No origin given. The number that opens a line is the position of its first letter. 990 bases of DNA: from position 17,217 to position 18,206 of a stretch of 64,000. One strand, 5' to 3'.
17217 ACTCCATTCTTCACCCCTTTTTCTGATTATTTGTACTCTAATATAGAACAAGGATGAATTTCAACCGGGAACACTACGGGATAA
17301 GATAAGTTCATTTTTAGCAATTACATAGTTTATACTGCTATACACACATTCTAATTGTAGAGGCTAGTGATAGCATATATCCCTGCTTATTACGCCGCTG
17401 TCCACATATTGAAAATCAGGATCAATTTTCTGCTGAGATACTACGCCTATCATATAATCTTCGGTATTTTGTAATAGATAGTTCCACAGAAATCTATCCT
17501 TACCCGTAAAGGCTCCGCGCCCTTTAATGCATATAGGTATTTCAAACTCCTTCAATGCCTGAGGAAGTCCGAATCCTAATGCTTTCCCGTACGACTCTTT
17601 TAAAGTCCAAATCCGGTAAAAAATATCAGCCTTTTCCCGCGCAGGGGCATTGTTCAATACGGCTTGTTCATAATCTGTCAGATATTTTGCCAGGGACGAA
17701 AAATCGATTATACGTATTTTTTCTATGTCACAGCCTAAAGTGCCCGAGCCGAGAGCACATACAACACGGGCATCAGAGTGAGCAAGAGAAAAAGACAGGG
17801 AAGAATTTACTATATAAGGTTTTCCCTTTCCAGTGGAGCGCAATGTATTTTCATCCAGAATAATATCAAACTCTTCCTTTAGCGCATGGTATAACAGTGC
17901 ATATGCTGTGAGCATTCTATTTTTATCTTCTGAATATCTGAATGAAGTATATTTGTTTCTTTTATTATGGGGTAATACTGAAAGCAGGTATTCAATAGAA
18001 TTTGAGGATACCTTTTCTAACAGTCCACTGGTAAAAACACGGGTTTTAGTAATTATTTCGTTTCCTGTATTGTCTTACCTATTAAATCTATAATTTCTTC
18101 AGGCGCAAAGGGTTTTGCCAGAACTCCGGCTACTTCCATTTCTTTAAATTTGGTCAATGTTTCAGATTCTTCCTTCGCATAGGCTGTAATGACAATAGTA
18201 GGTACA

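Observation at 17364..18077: PPTase N-terminus continues in frame upstream of its first ATG; only an ATA codon overlaps the regulator stop (ATAA junction)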

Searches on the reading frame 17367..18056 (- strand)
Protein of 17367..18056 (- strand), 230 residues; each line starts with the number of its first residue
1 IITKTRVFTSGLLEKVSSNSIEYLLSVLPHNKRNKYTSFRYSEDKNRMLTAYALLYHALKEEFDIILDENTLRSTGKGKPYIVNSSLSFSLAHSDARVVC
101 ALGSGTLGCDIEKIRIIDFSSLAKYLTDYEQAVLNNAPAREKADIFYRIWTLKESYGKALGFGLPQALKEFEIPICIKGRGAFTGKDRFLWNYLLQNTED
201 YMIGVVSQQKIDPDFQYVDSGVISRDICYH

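Call 6: search_protein_families(library=pfam, proteins=[window:17367-18056:-], max_evalue=0.01)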
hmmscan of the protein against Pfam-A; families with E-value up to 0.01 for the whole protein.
window:17367-18056:- (230 aa): 2 families
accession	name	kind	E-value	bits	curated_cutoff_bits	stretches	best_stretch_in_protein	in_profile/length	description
PF01648.25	ACPS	-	1.4e-16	61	25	1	107-205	2-110/111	4'-phosphopantetheinyl transferase superfamily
PF22624.1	AASDHPPT_N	-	4.7e-08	33.6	27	1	18-101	7-96/100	4'-phosphopantetheinyl transferase, N-terminal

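Call 7: search_solved_structures(query=window:17367-18056:-, max_evalue=1, show_alignments=3)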
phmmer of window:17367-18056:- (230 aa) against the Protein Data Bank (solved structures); distinct sequences matched with E-value up to 1: 6.
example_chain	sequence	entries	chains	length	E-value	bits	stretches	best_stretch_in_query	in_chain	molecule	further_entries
1qr0_A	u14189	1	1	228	2.8e-14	56.6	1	19-180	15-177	4'-PHOSPHOPANTETHEINYL TRANSFERASE SFP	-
4mrt_A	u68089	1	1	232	2.9e-14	56.5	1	19-180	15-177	4'-phosphopantetheinyl transferase sfp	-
2cg5_A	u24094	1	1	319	6.2e-07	32.5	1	26-174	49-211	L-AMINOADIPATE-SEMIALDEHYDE DEHYDROGENASE-PHOSPHOPANTETHEINYL TRANSFERASE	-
2byd_A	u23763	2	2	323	6.4e-07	32.5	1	26-174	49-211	HSPC223 | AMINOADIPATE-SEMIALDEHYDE DEHYDROGENASE-PHOSPHOPANTETHEINYL TRANSFERASE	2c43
7r49_A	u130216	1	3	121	0.14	15.1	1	122-178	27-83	Holo-[acyl-carrier-protein] synthase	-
7es4_A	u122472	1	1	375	0.25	14.2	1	152-218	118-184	DNA phosphorothioation-dependent restriction protein DptH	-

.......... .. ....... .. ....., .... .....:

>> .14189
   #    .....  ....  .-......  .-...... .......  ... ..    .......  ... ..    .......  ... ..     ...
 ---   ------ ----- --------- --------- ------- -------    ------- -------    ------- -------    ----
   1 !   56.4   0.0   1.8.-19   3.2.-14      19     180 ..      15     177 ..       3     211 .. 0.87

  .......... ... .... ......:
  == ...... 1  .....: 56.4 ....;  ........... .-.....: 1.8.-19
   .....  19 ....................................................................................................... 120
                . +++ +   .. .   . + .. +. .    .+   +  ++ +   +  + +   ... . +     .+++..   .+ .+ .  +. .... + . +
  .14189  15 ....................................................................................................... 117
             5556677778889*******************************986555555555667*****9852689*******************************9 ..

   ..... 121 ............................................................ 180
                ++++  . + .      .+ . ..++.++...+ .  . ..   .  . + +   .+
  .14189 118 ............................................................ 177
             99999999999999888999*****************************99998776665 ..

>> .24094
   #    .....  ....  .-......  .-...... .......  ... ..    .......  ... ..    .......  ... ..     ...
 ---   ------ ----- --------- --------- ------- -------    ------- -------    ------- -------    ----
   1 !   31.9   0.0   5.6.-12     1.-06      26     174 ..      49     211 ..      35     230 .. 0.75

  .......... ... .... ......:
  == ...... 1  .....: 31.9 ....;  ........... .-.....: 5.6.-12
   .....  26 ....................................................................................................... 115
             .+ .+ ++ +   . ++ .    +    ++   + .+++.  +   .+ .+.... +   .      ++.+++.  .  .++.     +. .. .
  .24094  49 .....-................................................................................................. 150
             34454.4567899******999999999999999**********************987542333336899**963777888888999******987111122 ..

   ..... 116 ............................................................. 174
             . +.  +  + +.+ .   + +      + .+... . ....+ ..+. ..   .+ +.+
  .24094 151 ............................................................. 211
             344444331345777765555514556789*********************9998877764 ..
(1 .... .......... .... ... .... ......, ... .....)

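Call 8: find_homologous_proteins(query=window:17367-18056:-, max_evalue=0.00001)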
Query window:17367-18056:- (230 aa): 20 proteins with E <= 0.00001 among 341 candidates.
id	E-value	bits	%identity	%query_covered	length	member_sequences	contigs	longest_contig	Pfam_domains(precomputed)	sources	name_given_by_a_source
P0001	7.5e-118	410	100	80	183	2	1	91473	PF01648.26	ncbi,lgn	-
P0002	1.3e-20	92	36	67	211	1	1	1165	PF01648.26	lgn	-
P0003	1.6e-20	92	39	64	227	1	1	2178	PF01648.26,PF22624.2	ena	-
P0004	2.8e-18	84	35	71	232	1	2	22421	PF01648.26,PF22624.2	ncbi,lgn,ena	-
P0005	3.6e-17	81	37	72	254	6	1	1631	PF01648.26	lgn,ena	-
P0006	5.1e-17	80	39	60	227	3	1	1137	PF01648.26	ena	-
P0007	1.5e-16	79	35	67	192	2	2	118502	PF01648.26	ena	-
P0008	1.9e-16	78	34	69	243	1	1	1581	PF01648.26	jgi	-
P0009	3.5e-15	74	30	76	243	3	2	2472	PF01648.26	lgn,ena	-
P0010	1.5e-14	72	35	73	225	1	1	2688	PF01648.26,PF22624.2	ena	-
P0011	4.5e-12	64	34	62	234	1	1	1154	PF01648.26,PF22624.2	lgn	-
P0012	2.2e-11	62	39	42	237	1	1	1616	PF01648.26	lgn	-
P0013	3.8e-10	58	38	53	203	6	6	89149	PF01648.26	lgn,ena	-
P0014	1.7e-9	56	33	37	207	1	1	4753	PF01648.26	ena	-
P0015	5.3e-8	51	30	60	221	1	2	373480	PF01648.26,PF22624.2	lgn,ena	-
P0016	2.7e-7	49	28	70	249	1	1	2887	PF01648.26,PF22624.2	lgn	-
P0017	3.8e-7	48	28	89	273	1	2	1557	PF01648.26,PF22624.2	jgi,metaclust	jgi:4'-phosphopantetheinyl transferase|metaclust:\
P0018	4.8e-7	48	26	68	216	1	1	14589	PF01648.26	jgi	jgi:4'-phosphopantetheinyl transferase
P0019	6.0e-7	47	25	79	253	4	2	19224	PF01648.26,PF22624.2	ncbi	-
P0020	2.0e-6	46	29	74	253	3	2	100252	PF01648.26,PF22624.2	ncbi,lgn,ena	-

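Call 9: find_encoding_contigs(protein=P0001, flank=3000, max_places=6)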
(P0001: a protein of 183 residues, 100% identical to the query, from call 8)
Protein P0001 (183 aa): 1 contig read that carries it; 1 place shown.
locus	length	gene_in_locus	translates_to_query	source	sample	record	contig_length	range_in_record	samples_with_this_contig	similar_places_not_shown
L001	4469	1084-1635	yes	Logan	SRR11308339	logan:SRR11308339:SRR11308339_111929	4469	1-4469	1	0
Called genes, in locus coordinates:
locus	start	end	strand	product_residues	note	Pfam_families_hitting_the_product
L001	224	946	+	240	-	PF00072:Response_reg, PF21332:AmiR_N (faint), PF23198:PDE8A_N (faint), PF00072:Response_reg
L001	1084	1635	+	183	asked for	PF01648:ACPS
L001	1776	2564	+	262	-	PF03807:F420_oxidored, PF14748:P5CR_dimer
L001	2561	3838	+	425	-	PF00171:Aldedh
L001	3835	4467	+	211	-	?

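Call 13: find_encoding_contigs(protein=P0021, flank=3000, max_places=6)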
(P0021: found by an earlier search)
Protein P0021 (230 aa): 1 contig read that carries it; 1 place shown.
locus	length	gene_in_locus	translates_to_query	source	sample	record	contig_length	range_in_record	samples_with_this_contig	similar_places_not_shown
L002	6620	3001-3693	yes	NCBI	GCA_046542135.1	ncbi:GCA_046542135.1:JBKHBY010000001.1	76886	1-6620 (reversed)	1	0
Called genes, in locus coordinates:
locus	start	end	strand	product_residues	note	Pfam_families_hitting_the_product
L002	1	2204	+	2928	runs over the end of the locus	PF00668:Condensation, PF00501:AMP-binding, PF13193:AMP-binding_C (weak), PF00668:Condensation, PF00501:AMP-binding, PF00550:PP-binding, PF01370:Epimerase, PF07993:NAD_binding_4, +5 more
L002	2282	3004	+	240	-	PF00072:Response_reg, PF21332:AmiR_N (faint), PF23198:PDE8A_N (faint), PF00072:Response_reg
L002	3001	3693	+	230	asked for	PF22624:AASDHPPT_N, PF01648:ACPS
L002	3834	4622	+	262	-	PF03807:F420_oxidored, PF14748:P5CR_dimer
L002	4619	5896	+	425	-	PF00171:Aldedh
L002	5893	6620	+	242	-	PF00696:AA_kinase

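Call 14: find_encoding_contigs(protein=P0022, flank=3000, max_places=6)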
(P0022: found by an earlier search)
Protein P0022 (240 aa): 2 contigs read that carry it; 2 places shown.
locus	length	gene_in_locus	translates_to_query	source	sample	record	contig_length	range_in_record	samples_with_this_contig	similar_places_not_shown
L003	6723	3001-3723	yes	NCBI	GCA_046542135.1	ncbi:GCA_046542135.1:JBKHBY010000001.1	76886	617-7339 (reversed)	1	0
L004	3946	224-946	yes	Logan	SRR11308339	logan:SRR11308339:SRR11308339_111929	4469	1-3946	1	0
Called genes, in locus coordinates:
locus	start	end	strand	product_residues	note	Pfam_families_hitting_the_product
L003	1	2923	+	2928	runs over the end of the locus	PF00668:Condensation, PF00501:AMP-binding, PF13193:AMP-binding_C (weak), PF00668:Condensation, PF00501:AMP-binding, PF00550:PP-binding, PF01370:Epimerase, PF07993:NAD_binding_4, +5 more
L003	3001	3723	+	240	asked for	PF00072:Response_reg, PF21332:AmiR_N (faint), PF23198:PDE8A_N (faint), PF00072:Response_reg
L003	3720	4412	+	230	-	PF22624:AASDHPPT_N, PF01648:ACPS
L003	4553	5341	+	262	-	PF03807:F420_oxidored, PF14748:P5CR_dimer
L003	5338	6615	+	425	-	PF00171:Aldedh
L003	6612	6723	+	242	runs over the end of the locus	PF00696:AA_kinase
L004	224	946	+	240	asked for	PF00072:Response_reg, PF21332:AmiR_N (faint), PF23198:PDE8A_N (faint), PF00072:Response_reg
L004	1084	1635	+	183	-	PF01648:ACPS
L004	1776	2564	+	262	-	PF03807:F420_oxidored, PF14748:P5CR_dimer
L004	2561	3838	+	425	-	PF00171:Aldedh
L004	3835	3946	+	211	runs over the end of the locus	?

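Call 20: find_related_loci(query=P0021, collection=genome_contigs, flank=5000)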
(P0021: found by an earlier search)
Query P0021 (230 aa) in genome_contigs; peptide patterns used: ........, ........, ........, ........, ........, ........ (x = any residue, [..] = any of these).
53 stretches matched a pattern, but none encodes a relative of the query by tblastn (E <= 1e-3).

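Call 21: find_related_loci(query=P0021, collection=metagenome_contigs, flank=5000)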
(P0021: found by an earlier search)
Query P0021 (230 aa) in metagenome_contigs; peptide patterns used: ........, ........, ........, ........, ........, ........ (x = any residue, [..] = any of these).
75 stretches matched a pattern, but none encodes a relative of the query by tblastn (E <= 1e-3).

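Call 22: find_encoding_contigs(protein=P0004, flank=4000, max_places=2)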
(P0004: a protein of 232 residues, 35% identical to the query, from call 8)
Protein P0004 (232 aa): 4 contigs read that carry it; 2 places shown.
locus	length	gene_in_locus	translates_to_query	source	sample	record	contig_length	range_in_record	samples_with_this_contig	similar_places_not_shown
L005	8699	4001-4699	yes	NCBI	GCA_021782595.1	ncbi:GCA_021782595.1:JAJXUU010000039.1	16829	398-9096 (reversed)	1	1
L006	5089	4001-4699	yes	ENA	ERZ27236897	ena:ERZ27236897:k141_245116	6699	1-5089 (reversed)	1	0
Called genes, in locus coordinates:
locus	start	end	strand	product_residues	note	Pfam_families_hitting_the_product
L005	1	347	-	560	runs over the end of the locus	PF00083:Sugar_tr, PF07690:MFS_1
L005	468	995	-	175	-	PF03551:PadR (weak)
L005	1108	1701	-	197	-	PF13586:DDE_Tnp_1_2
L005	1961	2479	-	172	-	PF13358:DDE_3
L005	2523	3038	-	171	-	PF13551:HTH_29 (faint), PF13384:HTH_23 (faint), PF13592:HTH_33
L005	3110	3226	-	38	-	-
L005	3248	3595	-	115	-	PF05598:DUF772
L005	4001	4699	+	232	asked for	PF22624:AASDHPPT_N, PF01648:ACPS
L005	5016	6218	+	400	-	PF00201:UDPGT, PF06722:EryCIII-like_C, PF04101:Glyco_tran_28_C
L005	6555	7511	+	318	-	PF07719:TPR_2 (faint), PF00515:TPR_1 (faint), PF13424:TPR_12 (faint), PF13428:TPR_14 (faint), PF13432:TPR_16 (faint), PF14559:TPR_19 (faint), PF13431:TPR_17 (faint)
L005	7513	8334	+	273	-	PF04199:Cyclase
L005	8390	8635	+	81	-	PF00550:PP-binding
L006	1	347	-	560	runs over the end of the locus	PF00083:Sugar_tr, PF07690:MFS_1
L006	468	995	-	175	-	PF03551:PadR (weak)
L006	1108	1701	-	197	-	PF13586:DDE_Tnp_1_2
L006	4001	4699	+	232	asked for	PF22624:AASDHPPT_N, PF01648:ACPS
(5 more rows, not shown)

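Call 23: find_encoding_contigs(protein=P0003, flank=4000, max_places=2)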
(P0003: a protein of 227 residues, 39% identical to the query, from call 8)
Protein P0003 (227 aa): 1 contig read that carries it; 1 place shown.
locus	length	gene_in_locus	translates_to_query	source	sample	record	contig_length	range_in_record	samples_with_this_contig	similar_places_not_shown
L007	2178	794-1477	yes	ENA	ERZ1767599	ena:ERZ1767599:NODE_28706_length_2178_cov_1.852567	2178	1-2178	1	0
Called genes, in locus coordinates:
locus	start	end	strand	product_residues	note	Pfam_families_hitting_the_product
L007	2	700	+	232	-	?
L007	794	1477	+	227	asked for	PF22624:AASDHPPT_N, PF01648:ACPS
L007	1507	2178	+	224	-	?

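Call 24: find_encoding_contigs(protein=P0007, flank=4000, max_places=2)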
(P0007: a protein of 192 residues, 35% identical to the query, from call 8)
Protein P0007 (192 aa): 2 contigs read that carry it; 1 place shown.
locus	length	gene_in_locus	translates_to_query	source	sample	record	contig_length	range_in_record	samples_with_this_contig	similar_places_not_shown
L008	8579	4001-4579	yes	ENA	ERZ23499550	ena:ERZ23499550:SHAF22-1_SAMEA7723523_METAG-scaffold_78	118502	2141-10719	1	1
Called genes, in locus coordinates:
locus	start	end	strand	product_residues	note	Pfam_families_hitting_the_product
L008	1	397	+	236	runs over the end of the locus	PF02811:PHP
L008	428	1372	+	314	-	PF01936:NYN, PF12872:OST-HTH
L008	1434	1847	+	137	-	PF09719:C_GCAxxG_C_C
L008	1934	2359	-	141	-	PF09719:C_GCAxxG_C_C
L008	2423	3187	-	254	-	PF14808:TMEM164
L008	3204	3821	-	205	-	PF00440:TetR_N, PF21303:TetR_C_39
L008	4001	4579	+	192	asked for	PF01648:ACPS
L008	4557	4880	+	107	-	PF02036:SCP2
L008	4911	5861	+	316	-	PF02129:Peptidase_S15 (weak), PF20434:BD-FAE (faint), PF00561:Abhydrolase_1, PF03959:FSH1 (faint), PF12146:Hydrolase_4, PF12697:Abhydrolase_6 (faint), PF00326:Peptidase_S9 (weak)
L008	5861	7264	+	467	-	PF00668:Condensation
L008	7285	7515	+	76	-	PF00550:PP-binding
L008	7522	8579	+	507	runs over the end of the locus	PF00501:AMP-binding, PF23562:AMP-binding_C_3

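Call 39: find_homologous_proteins(query=P0022, max_evalue=1e-20)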
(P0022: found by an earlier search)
Query P0022 (240 aa): 335 proteins with E <= 1e-20 among 7826 candidates; the best 120 are listed.
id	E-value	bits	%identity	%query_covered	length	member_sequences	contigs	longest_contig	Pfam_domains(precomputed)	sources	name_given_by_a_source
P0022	4.6e-149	512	100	100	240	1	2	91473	PF23198.2,PF21332.4,PF00072.31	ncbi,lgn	ncbi:MAG: response regulator [Spirochaetia bacterium]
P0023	2.9e-78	281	56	95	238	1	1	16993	PF23198.2,PF21332.4,PF00072.31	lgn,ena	-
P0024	1.7e-76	275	54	98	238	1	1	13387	PF23198.2,PF00072.31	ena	-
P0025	1.9e-72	262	48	100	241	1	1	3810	PF21332.4,PF00072.31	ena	-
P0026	2.1e-72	262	50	98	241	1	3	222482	PF21332.4,PF00072.31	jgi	-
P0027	3.5e-71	258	51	99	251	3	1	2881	PF21714.4,PF21332.4,PF00072.31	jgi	jgi:two-component system response regulator HydG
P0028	7.5e-71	256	52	95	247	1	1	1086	PF23198.2,PF21332.4,PF00072.31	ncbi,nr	ncbi:MAG: response regulator [Nitrospira sp.]|nr:response regulator [Nitrospira sp.]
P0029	1.7e-70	255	48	98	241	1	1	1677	PF21332.4,PF00072.31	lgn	-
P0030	2.3e-70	255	50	100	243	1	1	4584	PF21714.4,PF00072.31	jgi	jgi:two-component system response regulator HydG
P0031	3.2e-69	251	51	100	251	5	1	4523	PF21332.4,PF00072.31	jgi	jgi:two-component system response regulator HydG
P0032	8.0e-69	250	51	97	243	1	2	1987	PF21714.4,PF00072.31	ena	-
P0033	9.4e-69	250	52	95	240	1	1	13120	PF23198.2,PF21332.4,PF00072.31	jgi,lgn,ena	-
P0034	2.0e-68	248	48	97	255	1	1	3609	PF23198.2,PF21332.4,PF00072.31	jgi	jgi:two-component system response regulator HydG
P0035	2.3e-68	248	52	95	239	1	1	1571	PF23198.2,PF21332.4,PF00072.31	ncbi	-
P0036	2.6e-68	248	50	97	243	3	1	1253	PF00072.31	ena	-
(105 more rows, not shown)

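Call 40: find_encoding_contigs(protein=P0023, flank=5000, max_places=2)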
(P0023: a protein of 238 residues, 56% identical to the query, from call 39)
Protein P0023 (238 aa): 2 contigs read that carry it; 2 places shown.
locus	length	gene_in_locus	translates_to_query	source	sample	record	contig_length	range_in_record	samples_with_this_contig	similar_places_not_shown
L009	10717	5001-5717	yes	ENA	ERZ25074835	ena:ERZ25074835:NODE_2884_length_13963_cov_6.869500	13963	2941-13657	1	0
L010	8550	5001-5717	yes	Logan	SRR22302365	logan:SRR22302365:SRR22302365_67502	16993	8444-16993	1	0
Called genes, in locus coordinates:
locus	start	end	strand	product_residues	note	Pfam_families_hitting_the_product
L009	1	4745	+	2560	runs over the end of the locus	?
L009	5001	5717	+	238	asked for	PF00072:Response_reg, PF21332:AmiR_N (faint), PF23198:PDE8A_N (faint), PF00072:Response_reg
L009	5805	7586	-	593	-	PF00111:Fer2 (weak), PF13510:Fer2_4, PF10588:NADH-G_4Fe-4S_3, PF12838:Fer4_7, PF13187:Fer4_9, PF22117:Fer4_Nqo3, PF02906:Fe_hyd_lg_C, PF02256:Fe_hyd_SSU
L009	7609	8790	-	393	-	PF01512:Complex1_51K, PF10589:NADH_4Fe-4S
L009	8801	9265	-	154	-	PF01257:2Fe-2S_thioredx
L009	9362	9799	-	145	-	PF00571:CBS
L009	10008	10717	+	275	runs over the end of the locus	PF01627:Hpt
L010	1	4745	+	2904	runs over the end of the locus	PF00668:Condensation, PF00501:AMP-binding, PF13193:AMP-binding_C, PF00550:PP-binding, PF00668:Condensation, PF00501:AMP-binding, PF00550:PP-binding, PF01370:Epimerase, +2 more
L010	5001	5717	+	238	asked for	PF00072:Response_reg, PF21332:AmiR_N (faint), PF23198:PDE8A_N (faint), PF00072:Response_reg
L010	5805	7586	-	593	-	PF00111:Fer2 (weak), PF13510:Fer2_4, PF10588:NADH-G_4Fe-4S_3, PF12838:Fer4_7, PF13187:Fer4_9, PF22117:Fer4_Nqo3, PF02906:Fe_hyd_lg_C, PF02256:Fe_hyd_SSU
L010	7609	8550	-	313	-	?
